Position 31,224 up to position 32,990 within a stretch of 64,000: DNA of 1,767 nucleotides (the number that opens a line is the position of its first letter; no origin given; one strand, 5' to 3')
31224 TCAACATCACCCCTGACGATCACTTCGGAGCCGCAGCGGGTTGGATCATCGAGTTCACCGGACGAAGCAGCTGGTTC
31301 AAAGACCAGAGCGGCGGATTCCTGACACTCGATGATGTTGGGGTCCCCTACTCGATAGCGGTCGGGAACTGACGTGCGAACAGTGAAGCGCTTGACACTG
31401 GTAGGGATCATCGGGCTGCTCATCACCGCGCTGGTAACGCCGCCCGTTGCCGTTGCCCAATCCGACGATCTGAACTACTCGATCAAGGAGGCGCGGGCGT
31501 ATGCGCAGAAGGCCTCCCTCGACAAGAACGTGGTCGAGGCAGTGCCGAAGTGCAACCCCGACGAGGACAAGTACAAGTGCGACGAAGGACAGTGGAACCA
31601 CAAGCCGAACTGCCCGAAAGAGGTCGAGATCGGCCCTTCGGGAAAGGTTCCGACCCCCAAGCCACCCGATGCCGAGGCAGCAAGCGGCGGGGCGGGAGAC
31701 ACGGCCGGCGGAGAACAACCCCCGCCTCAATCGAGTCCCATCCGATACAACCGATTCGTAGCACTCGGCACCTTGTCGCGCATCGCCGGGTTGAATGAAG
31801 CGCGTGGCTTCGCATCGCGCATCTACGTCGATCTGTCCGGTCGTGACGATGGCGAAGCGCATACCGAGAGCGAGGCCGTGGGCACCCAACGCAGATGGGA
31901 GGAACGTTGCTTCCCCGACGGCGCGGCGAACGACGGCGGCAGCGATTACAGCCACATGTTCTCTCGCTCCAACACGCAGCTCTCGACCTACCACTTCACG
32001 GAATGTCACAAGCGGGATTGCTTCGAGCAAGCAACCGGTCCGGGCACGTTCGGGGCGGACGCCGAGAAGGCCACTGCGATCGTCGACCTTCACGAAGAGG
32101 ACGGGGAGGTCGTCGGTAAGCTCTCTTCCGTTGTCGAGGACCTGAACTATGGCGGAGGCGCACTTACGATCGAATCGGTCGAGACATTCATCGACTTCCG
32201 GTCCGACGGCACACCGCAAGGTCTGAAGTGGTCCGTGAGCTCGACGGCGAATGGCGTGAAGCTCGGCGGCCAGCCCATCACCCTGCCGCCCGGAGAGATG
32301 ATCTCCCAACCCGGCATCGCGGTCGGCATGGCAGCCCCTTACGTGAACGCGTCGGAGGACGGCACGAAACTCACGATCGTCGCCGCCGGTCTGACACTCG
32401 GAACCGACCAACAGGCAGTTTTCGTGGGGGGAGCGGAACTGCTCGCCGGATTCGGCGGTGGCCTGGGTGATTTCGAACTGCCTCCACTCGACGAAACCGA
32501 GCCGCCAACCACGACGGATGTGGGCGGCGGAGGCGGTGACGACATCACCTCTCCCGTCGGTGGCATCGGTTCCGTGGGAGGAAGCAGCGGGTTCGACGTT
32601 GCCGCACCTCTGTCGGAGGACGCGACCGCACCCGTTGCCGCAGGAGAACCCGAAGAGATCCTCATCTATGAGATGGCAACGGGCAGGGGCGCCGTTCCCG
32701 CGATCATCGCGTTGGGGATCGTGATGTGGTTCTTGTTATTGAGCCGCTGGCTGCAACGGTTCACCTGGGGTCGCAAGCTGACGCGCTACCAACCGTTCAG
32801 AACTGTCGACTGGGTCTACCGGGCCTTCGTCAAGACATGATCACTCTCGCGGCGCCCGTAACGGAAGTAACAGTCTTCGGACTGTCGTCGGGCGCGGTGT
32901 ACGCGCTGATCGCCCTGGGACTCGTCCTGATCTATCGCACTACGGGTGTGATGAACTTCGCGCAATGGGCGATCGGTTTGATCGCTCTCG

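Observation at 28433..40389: Twelve-gene, about 12-kb gap-free operon joining a Liv-type ABC importer to ADH-P450-OYE redox enzymes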

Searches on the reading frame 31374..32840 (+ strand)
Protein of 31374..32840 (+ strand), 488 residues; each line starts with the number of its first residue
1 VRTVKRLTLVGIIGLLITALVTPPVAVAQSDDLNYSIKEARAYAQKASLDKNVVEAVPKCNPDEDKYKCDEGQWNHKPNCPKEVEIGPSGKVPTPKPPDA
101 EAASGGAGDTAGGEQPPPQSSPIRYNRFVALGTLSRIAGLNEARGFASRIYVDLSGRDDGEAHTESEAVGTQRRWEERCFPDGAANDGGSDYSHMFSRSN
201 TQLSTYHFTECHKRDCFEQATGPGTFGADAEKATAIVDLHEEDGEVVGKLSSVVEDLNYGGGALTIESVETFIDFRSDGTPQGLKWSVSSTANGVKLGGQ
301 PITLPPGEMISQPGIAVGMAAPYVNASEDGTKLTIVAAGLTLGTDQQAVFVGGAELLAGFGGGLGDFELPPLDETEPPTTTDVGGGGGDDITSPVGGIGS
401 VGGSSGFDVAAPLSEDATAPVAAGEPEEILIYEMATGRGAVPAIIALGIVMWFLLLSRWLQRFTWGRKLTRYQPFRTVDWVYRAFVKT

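Call 4: search_protein_families(library=pfam, proteins=[window:31374-32840:+], max_evalue=0.01)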
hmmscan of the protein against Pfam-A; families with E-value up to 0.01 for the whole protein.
window:31374-32840:+ (488 aa): 0 families

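Call 9: search_protein_families(library=ncbifam, proteins=[window:31374-32840:+], max_evalue=0.001)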
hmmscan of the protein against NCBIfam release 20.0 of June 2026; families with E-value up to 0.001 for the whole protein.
window:31374-32840:+ (488 aa): 0 families

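Call 12: find_encoding_contigs(protein=window:31374-32840:+, flank=10000, max_places=10)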
Protein window:31374-32840:+ (488 aa): 1 contig read that carries it; 1 place shown.
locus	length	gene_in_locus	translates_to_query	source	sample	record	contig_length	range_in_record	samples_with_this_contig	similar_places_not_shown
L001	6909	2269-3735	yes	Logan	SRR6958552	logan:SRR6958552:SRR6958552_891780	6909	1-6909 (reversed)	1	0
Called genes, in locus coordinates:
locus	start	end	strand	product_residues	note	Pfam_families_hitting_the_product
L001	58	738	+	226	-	-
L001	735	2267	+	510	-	PF13458:Peripla_BP_6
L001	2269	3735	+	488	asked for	-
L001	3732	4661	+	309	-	PF02653:BPD_transp_2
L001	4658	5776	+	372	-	PF02653:BPD_transp_2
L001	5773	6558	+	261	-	PF00005:ABC_tran, PF13304:AAA_21 (faint), PF12399:BCA_ABC_TP_C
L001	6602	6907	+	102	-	?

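Call 13: find_homologous_proteins(query=window:31374-32840:+, max_evalue=0.001)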
Query window:31374-32840:+ (488 aa): 76 proteins with E <= 0.001 among 8000 candidates.
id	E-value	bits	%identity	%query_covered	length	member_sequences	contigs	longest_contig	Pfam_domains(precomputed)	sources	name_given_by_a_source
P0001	0.0e+0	1112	100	100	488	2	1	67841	-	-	-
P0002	1.0e-285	966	84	100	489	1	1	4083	-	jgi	jgi:hypothetical protein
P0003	9.3e-277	937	83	100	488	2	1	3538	-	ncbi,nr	ncbi:MAG: hypothetical protein QOK47_402 [Actinomycetota bacterium]|nr:hypothetical protein [Actinom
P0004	2.1e-238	810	73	99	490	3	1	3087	-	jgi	jgi:hypothetical protein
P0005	2.8e-236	803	72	99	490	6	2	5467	-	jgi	jgi:hypothetical protein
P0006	2.8e-234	797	72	99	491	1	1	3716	-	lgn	-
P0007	3.4e-229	780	72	97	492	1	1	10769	-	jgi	jgi:hypothetical protein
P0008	3.5e-228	776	69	100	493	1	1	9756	-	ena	-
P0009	1.8e-226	771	69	100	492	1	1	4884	-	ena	-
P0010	1.4e-222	758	69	94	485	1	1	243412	-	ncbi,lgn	-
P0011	2.2e-210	718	66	98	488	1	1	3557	-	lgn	-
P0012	9.3e-160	551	53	100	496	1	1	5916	-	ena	-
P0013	1.6e-157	543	53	98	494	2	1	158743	-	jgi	jgi:hypothetical protein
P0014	7.4e-157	541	55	95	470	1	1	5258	-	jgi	jgi:hypothetical protein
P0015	1.2e-154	534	50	99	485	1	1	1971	-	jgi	jgi:hypothetical protein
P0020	6.5e-151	522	51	100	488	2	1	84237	-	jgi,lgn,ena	-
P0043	8.9e-139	482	50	98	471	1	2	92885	-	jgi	jgi:hypothetical protein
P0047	7.3e-135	469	48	99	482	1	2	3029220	-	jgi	jgi:hypothetical protein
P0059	2.3e-125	437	46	100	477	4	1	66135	-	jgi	jgi:hypothetical protein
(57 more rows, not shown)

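Call 15: find_related_loci(query=A1, collection=genome_contigs, flank=10000)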
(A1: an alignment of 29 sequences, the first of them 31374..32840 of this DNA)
Query A1 (488 aa) in genome_contigs; peptide patterns used: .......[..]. (x = any residue, [..] = any of these).
17 stretches matched a pattern; 14 encode a relative of the query (tblastn E <= 1e-3); 14 distinct loci.
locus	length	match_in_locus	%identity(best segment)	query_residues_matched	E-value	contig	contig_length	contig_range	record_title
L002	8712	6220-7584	52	32-488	6e-147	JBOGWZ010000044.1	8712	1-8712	MAG: Actinomycetota bacterium isolate SD8036_metabat2.bin.7_sub NODE_4074_length_8712_cov_4.272918, whole genome shotgun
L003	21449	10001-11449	50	2-488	3e-146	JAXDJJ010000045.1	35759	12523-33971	MAG: Actinomycetota bacterium isolate BP_569 scaffold_1615063, whole genome shotgun sequence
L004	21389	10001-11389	50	20-488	1e-138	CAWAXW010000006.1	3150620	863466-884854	MAG: uncultured Actinomycetes bacterium isolate MFD05747.bin.2.215 genome assembly, contig: contig_8229, whole genome sh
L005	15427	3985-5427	49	4-488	7e-138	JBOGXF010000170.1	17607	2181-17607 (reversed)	MAG: Actinomycetota bacterium isolate M3-S_metabat2.bin.234 k127_3137759, whole genome shotgun sequence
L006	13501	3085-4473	48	31-488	1e-128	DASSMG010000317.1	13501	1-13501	MAG TPA_asm: Actinomycetota bacterium isolate SMAG_U1192 k141_1259728, whole genome shotgun sequence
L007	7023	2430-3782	41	26-488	6e-99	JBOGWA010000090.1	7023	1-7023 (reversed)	MAG: Actinomycetota bacterium isolate M3-S_metawrap_bin.184 k127_3570531, whole genome shotgun sequence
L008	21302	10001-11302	42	33-488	2e-96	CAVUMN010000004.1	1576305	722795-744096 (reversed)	MAG: uncultured Actinomycetes bacterium isolate MFD04212.bin.2.108 genome assembly, contig: contig_657, whole genome sho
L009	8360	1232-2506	39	33-488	7e-93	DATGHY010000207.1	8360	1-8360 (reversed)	MAG TPA_asm: Actinomycetota bacterium isolate SMAG_U9793 k141_1197174, whole genome shotgun sequence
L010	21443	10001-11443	47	4-488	9e-123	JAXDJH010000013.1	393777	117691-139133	MAG: Actinomycetota bacterium isolate BP_567 scaffold_3646017, whole genome shotgun sequence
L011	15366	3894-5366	38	2-488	1e-90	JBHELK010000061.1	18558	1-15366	MAG: Actinomycetota bacterium isolate S2_bin.11.orig S2_k141_3454178, whole genome shotgun sequence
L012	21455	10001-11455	46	4-488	1e-122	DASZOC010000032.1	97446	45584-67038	MAG TPA_asm: Actinomycetota bacterium isolate SMAG_U5934 k141_12425, whole genome shotgun sequence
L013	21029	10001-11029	45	18-361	3e-89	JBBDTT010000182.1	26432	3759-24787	MAG: Actinomycetota bacterium isolate LejiaC_2_71_9 Lejia_C_4226_length_26432_cov_5, whole genome shotgun sequence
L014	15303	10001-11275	40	33-488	1e-87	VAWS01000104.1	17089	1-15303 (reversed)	MAG: Actinobacteria bacterium isolate AC_12 14_1009_09_20cm_scaffold_7142, whole genome shotgun sequence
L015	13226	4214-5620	51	24-488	4e-138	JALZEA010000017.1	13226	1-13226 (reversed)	MAG: Actinomycetota bacterium isolate NEG bin1 SC8816-18_k127_1191581, whole genome shotgun sequence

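Call 24: search_protein_families(library=pfam, proteins=[L003:15028-16266:+, L015:9185-10414:+, L008:14880-16139:+, L013:14930-16174:+, L004:14933-15964:+, L010:16072-17217:+, L010:15283-16008:-, L012:15245-16069:+, L011:9322-11130:+, L011:8951-9295:-], max_evalue=0.001)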
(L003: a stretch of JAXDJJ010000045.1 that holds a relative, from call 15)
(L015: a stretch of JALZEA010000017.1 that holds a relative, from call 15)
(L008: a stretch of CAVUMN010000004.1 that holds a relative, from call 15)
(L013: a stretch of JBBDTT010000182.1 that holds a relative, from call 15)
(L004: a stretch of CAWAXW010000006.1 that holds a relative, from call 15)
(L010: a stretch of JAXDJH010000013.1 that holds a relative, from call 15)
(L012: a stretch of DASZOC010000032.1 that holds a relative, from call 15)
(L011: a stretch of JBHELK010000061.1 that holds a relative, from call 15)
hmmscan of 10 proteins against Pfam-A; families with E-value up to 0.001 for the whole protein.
L003:15028-16266:+ (412 aa): 3 families
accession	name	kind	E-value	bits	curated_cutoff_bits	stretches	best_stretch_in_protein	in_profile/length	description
PF14863.12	Alkyl_sulf_dimr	-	1.2e-24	87.7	26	1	279-405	6-135/139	Alkyl sulfatase dimerisation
PF00753.33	Lactamase_B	-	7.1e-17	62.4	22.7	1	44-237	5-196/196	Metallo-beta-lactamase superfamily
PF12706.13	Lactamase_B_2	-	0.00012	22.1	27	1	78-183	27-128/200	Beta-lactamase superfamily domain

L015:9185-10414:+ (409 aa): 3 families
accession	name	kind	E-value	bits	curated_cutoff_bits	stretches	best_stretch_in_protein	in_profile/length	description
PF14863.12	Alkyl_sulf_dimr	-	3.9e-33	115.2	26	1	275-408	4-137/139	Alkyl sulfatase dimerisation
PF00753.33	Lactamase_B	-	6.6e-23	82.1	22.7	1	42-235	4-196/196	Metallo-beta-lactamase superfamily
PF12706.13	Lactamase_B_2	-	7.9e-05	22.8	27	1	56-156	3-99/200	Beta-lactamase superfamily domain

L008:14880-16139:+ (419 aa): 2 families
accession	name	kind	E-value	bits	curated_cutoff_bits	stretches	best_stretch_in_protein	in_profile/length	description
PF14863.12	Alkyl_sulf_dimr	-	1.7e-31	109.9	26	1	279-413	3-137/139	Alkyl sulfatase dimerisation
PF00753.33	Lactamase_B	-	1.8e-16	61.1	22.7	1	43-240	6-196/196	Metallo-beta-lactamase superfamily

L013:14930-16174:+ (414 aa): 3 families
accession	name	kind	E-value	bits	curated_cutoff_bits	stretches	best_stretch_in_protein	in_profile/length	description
PF14863.12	Alkyl_sulf_dimr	-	1.3e-31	110.2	26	1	282-413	6-137/139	Alkyl sulfatase dimerisation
PF00753.33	Lactamase_B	-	1.2e-20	74.7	22.7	1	41-240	4-196/196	Metallo-beta-lactamase superfamily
PF12706.13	Lactamase_B_2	-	7e-06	26.2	27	1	54-116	2-69/200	Beta-lactamase superfamily domain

L004:14933-15964:+ (343 aa): 1 family
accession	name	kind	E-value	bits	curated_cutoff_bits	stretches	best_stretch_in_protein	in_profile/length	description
PF01244.27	Peptidase_M19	-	1.9e-86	290.5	26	1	4-334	2-318/319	Membrane dipeptidase (Peptidase family M19)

L010:16072-17217:+ (381 aa): 21 families
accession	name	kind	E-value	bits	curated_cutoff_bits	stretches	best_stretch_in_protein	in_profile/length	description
PF13738.12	Pyr_redox_3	-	1.4e-35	123.5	30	1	16-197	1-190/305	Pyridine nucleotide-disulphide oxidoreductase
PF00743.25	FMO-like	-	9.9e-26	90.7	22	1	13-319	2-331/532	Flavin-binding monooxygenase-like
PF07992.20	Pyr_redox_2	-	1.3e-17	64.6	26.1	1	14-200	2-171/291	Pyridine nucleotide-disulphide oxidoreductase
PF01266.30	DAO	-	9.7e-13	48.8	27.9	2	78-139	142-205/353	FAD dependent oxidoreductase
PF13434.12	Lys_Orn_oxgnase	-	1.5e-11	44.4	21.3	1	82-195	92-212/339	L-lysine 6-monooxygenase/L-ornithine 5-monooxygenase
PF01494.25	FAD_binding_3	-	3.5e-11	43.4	22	1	14-46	3-35/349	FAD binding domain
PF03486.20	HI0933_like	-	1.4e-10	41.5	50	1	14-49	2-37/244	HI0933-like protein Rossmann domain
PF00070.33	Pyr_redox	-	3.4e-09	37.5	22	0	14-48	1-35/82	Pyridine nucleotide-disulphide oxidoreductase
PF13450.12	NAD_binding_8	-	4.6e-09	36.9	21.9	1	17-52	1-36/68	NAD(P)-binding Rossmann-like domain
PF13454.12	NAD_binding_9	-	2.2e-08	34.6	21.8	0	60-138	66-154/155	FAD-NAD(P)-binding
PF01134.28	GIDA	-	3.6e-07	30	22.1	0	15-41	2-28/391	Glucose inhibited division protein A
PF01593.30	Amino_oxidase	-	5.7e-07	29.6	19.8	1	79-137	195-255/443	Flavin containing amine oxidoreductase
PF01946.23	Thi4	-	1.9e-06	27.7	26.2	0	14-48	19-54/235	Thi4 family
PF00890.30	FAD_binding_2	-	2.2e-06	27.6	20.4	1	15-50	2-37/414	FAD binding domain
PF01488.26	Shikimate_DH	-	2.4e-06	28.1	24.3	0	166-203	8-44/138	Shikimate / quinate 5-dehydrogenase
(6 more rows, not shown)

L010:15283-16008:- (241 aa): 3 families
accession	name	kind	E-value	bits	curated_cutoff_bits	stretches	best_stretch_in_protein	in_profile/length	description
PF00753.33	Lactamase_B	-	1.1e-30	107.5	22.7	1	16-221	6-196/196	Metallo-beta-lactamase superfamily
PF12706.13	Lactamase_B_2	-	2.1e-06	27.9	27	1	29-93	4-71/200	Beta-lactamase superfamily domain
PF19583.5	ODP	-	0.00018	21.9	27.2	0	17-82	4-69/194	ODP family beta lactamase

L012:15245-16069:+ (274 aa): 3 families
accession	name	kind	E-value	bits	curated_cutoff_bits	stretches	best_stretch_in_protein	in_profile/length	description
PF13561.12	adh_short_C2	-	1.1e-52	179.4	27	1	36-271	6-235/236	Enoyl-(Acyl carrier protein) reductase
PF00106.31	adh_short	-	1.2e-45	155.8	26.6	1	27-220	1-190/195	short chain dehydrogenase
PF08659.16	KR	-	3.1e-07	30.9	22.6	1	29-145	3-124/180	KR domain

L011:9322-11130:+ (602 aa): 10 families
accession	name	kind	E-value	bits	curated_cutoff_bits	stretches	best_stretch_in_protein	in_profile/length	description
PF00732.25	GMC_oxred_N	-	1.7e-53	182.1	23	1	176-386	3-218/218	GMC oxidoreductase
PF05199.19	GMC_oxred_C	-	3.1e-20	73.6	24.6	1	471-591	19-139/139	GMC oxidoreductase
PF00890.30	FAD_binding_2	-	2.7e-10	40.4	20.4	2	127-160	1-34/414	FAD binding domain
PF07992.20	Pyr_redox_2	-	1.3e-06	28.5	26.1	1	127-162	2-37/291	Pyridine nucleotide-disulphide oxidoreductase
PF12831.13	FAD_oxidored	-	4.8e-06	26.6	27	1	127-157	1-31/416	FAD dependent oxidoreductase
PF01266.30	DAO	-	9.3e-06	25.8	27.9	0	310-368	158-212/353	FAD dependent oxidoreductase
PF01494.25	FAD_binding_3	-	7e-05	22.6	22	1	126-162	2-38/349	FAD binding domain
PF13450.12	NAD_binding_8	-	7.5e-05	23.4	21.9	1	130-162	1-33/68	NAD(P)-binding Rossmann-like domain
PF05834.18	Lycopene_cycl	-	0.00036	20.2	23.4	0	308-363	93-145/380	Lycopene cyclase protein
PF01593.30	Amino_oxidase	-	0.00037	20.3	19.8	0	305-409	203-307/443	Flavin containing amine oxidoreductase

L011:8951-9295:- (114 aa): 0 families

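Call 28: predict_structure(alignment_id=A1)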
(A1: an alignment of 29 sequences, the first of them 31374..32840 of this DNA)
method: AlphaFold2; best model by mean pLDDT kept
length: 488 residues; sequences in the alignment: 29
mean_pLDDT: 74.6   pTM: 0.66
mean pLDDT of the five models: 74.6, 73.9, 73.2, 72.3, 63.1
residues with pLDDT >= 90: 161; 70-90: 171; 50-70: 72; < 50: 84
segments of 3 or more residues with pLDDT < 50: 22-29, 363-436
pLDDT, mean of each block of 10 residues (from residue 1): 64 72 45 84 86 63 68 68 87 94 95 78 82 87 90 66 83 87 69 92 95 75 64 96 95 92 90 95 95 93 90 85 93 94 80 94 40 30 28 30 25 30 35 50 83 81 83 80 73
secondary structure, 60 per line:
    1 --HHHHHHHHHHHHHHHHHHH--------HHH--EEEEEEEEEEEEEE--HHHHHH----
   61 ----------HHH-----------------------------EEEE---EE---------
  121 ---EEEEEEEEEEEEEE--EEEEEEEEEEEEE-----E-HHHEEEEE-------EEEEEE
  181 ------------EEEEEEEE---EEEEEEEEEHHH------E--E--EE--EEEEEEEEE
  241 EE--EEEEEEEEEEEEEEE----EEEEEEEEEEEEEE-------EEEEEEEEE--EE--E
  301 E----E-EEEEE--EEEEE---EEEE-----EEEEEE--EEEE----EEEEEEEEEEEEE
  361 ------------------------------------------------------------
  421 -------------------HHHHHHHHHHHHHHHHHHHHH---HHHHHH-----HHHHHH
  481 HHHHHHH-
elements in order: H3-21 E35-48 H51-56 E103-106 E124-137 E140-152 E163-167 E175-180 E193-200 E204-212 E232-242 E245-259 E264-277 E285-293 E308-312 E315-319 E323-326 E332-337 E340-343 E348-360 H440-460 H464-469 H475-487
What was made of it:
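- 31374..32840 (+): Orphan 488-aa type-I membrane protein: signal peptide, all-beta ectodomain (about residues 30-360, six invariant Cys), disordered Gly-rich linker (363-436), TM helix (about 439-460) and a highly conserved cytoplasmic tail. AF2 model pLDDT 74.6 overall, and 80-96 (mostly above 90) in ten-residue blocks across residues 231-360 (call 28).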

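Call 34: fold_search(model_id=the predicted structure, library=pdb)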
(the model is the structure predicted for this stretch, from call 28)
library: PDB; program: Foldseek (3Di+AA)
matches with E <= 10: 627; with E <= 0.001: 0
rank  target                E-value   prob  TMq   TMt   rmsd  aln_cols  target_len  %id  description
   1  3a2s_X                2.9e-02  0.18  0.16  0.21  17.9       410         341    9  Crystal Structure of outer membrane protein PorB from Neisseria meningitidis in complex with sucrose (released 2010-04-07)
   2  7de8                  3.4e-02  0.13  0.16  0.19  19.3       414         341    9  Crystal Structure of outer membrane protein PorB with G103K mutations from Neisseria meningitidis W135 (released 2021-03-31)
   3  3pf1_A                6.3e-02  0.08  0.12  0.13  23.1       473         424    8  E. coli FadL Asp348Ala mutant (released 2011-05-25)
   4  8xai_B                9.6e-02  0.07  0.10  0.19  16.6       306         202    8  Crystal structure of Protease CPAVM1 in Bacillus subtilis LjM2 (released 2024-06-19)
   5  9nh1_B                1.0e-01  0.06  0.10  0.16  24.8       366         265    8  In situ cryo-EM structure of porin I of the Legionella Dot/Icm T4SS machine (released 2025-09-17)
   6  2qom_B                1.1e-01  0.06  0.10  0.15  21.1       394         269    8  The crystal structure of the E.coli EspP autotransporter Beta-domain. (released 2007-11-13)
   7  2qom_A                1.3e-01  0.05  0.09  0.14  21.4       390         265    7  The crystal structure of the E.coli EspP autotransporter Beta-domain. (released 2007-11-13)
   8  8xai_A                1.4e-01  0.08  0.11  0.20  17.4       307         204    7  Crystal structure of Protease CPAVM1 in Bacillus subtilis LjM2 (released 2024-06-19)
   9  4lsi_A                1.4e-01  0.18  0.17  0.22  14.9       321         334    8  Ion selectivity of OmpF porin soaked in 0.3M KBr (released 2013-10-23)
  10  2x4m_A                1.4e-01  0.06  0.12  0.18  24.2       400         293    6  Yersinia Pestis Plasminogen Activator Pla (released 2010-07-28)
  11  5o68_G                1.5e-01  0.16  0.17  0.25  13.8       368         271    6  Crystal Structure of the Pseudomonas functional amyloid secretion protein FapF - R157A mutant (released 2017-08-23)
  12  9a32_MODEL_1_A        1.5e-01  0.12  0.17  0.20  19.5       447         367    9  Model of E. coli OmpC by in-cell photo-crosslinking MS and deep learning (released 2023-02-24)
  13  5nup_A                1.6e-01  0.12  0.16  0.20  14.1       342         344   10  Structural basis for maintenance of bacterial outer membrane lipid asymmetry (released 2017-10-25)
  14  8uqq                  1.6e-01  0.02  0.08  0.14  21.2       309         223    9  Structure of mCLIFY: a circularly permuted yellow fluorescent protein (released 2024-10-30)
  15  2vqi_B                1.7e-01  0.13  0.15  0.16  15.9       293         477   10  Structure of the P pilus usher (PapC) translocation pore (released 2008-05-27)
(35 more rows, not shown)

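Call 35: search_protein_families(library=pfam, proteins=[window:31374-32840:+], max_evalue=10)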
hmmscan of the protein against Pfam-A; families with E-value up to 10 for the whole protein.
window:31374-32840:+ (488 aa): 0 families

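Call 38: find_encoding_contigs(protein=P0010, flank=10000, max_places=2)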
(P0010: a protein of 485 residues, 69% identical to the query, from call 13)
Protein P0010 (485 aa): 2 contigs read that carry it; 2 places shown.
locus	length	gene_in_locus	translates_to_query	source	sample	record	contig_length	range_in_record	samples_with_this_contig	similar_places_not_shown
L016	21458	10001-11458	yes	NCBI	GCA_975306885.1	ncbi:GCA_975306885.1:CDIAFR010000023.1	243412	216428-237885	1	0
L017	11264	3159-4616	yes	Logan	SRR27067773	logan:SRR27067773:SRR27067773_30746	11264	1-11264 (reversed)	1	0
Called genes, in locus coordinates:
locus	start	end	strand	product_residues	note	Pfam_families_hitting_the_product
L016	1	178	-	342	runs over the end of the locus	PF02771:Acyl-CoA_dh_N, PF02770:Acyl-CoA_dh_M, PF00441:Acyl-CoA_dh_1, PF08028:Acyl-CoA_dh_2 (faint)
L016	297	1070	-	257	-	PF00106:adh_short, PF01370:Epimerase (faint), PF08659:KR (weak), PF13561:adh_short_C2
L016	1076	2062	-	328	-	PF02126:PTE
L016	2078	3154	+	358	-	PF01636:APH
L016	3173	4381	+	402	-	PF02771:Acyl-CoA_dh_N, PF02770:Acyl-CoA_dh_M, PF00441:Acyl-CoA_dh_1, PF08028:Acyl-CoA_dh_2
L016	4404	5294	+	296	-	PF00296:Bac_luciferase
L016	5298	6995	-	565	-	PF00296:Bac_luciferase, PF02036:SCP2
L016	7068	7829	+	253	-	PF00440:TetR_N, PF19344:TetR_C_32, PF21943:TetR_C_46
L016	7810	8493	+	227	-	-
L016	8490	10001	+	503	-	PF13458:Peripla_BP_6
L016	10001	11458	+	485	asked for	-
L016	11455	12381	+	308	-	PF02653:BPD_transp_2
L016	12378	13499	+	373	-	PF02653:BPD_transp_2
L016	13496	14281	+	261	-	PF00005:ABC_tran, PF13304:AAA_21 (faint), PF12399:BCA_ABC_TP_C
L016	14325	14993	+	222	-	PF00005:ABC_tran, PF13304:AAA_21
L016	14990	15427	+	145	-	-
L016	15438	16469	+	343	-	PF08240:ADH_N, PF00107:ADH_zinc_N, PF13602:ADH_zinc_N_2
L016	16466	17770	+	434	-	PF00067:p450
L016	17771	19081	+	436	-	PF00724:Oxidored_FMN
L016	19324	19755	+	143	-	-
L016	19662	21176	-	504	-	PF00501:AMP-binding, PF13193:AMP-binding_C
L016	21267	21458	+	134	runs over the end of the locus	PF00903:Glyoxalase, PF13468:Glyoxalase_3, PF13669:Glyoxalase_4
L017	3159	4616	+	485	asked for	-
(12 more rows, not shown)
